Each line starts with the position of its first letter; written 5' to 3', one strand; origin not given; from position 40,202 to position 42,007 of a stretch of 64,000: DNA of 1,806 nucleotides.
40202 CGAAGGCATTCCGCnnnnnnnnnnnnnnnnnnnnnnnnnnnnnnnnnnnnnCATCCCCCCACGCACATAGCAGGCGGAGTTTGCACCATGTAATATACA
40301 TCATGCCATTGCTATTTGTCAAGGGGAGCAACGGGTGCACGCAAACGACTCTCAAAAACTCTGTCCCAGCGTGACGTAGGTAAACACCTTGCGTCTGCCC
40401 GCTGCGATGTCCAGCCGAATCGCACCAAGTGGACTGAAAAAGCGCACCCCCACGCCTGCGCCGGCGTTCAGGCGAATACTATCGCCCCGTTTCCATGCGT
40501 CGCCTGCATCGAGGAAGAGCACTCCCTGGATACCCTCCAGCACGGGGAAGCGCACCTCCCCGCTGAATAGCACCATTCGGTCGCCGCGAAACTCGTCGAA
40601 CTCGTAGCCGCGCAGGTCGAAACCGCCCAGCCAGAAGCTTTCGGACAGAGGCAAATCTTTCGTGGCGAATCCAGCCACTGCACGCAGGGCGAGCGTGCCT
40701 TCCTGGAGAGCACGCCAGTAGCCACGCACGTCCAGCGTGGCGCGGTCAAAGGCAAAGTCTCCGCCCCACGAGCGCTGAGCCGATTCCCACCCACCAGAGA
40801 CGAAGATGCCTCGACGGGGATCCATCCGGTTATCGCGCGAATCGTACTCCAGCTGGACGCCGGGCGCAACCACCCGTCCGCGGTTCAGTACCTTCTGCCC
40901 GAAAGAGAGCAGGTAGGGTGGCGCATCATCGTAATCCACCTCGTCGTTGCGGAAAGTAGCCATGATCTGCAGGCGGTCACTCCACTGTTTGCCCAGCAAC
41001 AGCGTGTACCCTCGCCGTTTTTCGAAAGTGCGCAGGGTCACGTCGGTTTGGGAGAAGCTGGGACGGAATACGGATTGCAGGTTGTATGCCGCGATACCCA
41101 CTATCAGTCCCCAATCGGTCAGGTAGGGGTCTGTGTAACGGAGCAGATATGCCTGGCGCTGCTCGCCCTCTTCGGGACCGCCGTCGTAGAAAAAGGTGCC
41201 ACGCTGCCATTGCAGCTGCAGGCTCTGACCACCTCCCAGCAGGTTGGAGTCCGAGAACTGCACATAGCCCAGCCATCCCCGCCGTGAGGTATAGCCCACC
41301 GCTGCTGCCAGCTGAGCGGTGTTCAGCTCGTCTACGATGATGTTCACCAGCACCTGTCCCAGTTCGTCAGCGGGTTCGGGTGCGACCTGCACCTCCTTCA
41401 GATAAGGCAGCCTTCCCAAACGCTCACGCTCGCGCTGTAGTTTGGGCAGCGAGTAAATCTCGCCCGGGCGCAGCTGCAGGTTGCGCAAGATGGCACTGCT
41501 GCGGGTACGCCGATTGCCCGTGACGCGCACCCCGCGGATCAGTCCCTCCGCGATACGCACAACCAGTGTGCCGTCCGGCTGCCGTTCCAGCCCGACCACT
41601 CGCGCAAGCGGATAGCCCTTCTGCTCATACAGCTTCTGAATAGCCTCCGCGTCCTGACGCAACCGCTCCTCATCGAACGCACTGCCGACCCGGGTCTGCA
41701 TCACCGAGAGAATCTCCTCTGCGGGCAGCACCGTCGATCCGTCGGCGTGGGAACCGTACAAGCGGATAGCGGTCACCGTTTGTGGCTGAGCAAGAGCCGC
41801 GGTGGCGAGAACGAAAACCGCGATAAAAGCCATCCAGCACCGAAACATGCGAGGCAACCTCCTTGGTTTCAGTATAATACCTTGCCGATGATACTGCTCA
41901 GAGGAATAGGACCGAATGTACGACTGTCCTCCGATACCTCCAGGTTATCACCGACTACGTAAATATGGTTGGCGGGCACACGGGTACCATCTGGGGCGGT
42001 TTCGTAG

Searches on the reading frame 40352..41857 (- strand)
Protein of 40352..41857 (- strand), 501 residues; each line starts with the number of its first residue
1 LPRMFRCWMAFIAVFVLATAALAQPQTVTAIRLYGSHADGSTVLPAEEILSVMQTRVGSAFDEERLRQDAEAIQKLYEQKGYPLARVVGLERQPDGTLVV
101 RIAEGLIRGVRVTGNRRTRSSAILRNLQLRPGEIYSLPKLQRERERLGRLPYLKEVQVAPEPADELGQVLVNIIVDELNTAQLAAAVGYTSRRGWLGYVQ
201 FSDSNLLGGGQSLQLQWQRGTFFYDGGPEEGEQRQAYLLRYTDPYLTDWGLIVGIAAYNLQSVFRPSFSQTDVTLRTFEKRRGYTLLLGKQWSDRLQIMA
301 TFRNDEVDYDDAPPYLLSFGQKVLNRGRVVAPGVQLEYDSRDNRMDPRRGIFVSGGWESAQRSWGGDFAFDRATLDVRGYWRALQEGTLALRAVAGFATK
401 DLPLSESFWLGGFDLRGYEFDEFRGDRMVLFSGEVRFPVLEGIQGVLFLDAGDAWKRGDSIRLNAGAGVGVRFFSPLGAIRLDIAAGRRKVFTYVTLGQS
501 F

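Call 18: search_protein_families(library=pfam, proteins=[window:40352-41857:-], max_evalue=0.01)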
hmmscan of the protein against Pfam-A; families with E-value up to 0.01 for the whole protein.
window:40352-41857:- (501 aa): 5 families
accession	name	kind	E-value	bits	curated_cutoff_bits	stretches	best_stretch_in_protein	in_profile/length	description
PF01103.29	Omp85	-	7.4e-35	121.4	24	1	205-486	1-304/325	Omp85 superfamily domain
PF07244.20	POTRA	-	1.4e-21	77.4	21.3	2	107-177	3-78/79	Surface antigen variable number repeat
PF08479.16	POTRA_2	-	3.2e-09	36.9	24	1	37-105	7-76/76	POTRA domain, ShlB-type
PF08478.15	POTRA_1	-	6e-07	30.1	23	1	107-159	3-55/69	POTRA domain, FtsQ-type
PF25282.1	POTRA1_3_Toc75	-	0.0048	17.5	27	0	122-175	43-97/99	Toc75-like, POTRA domain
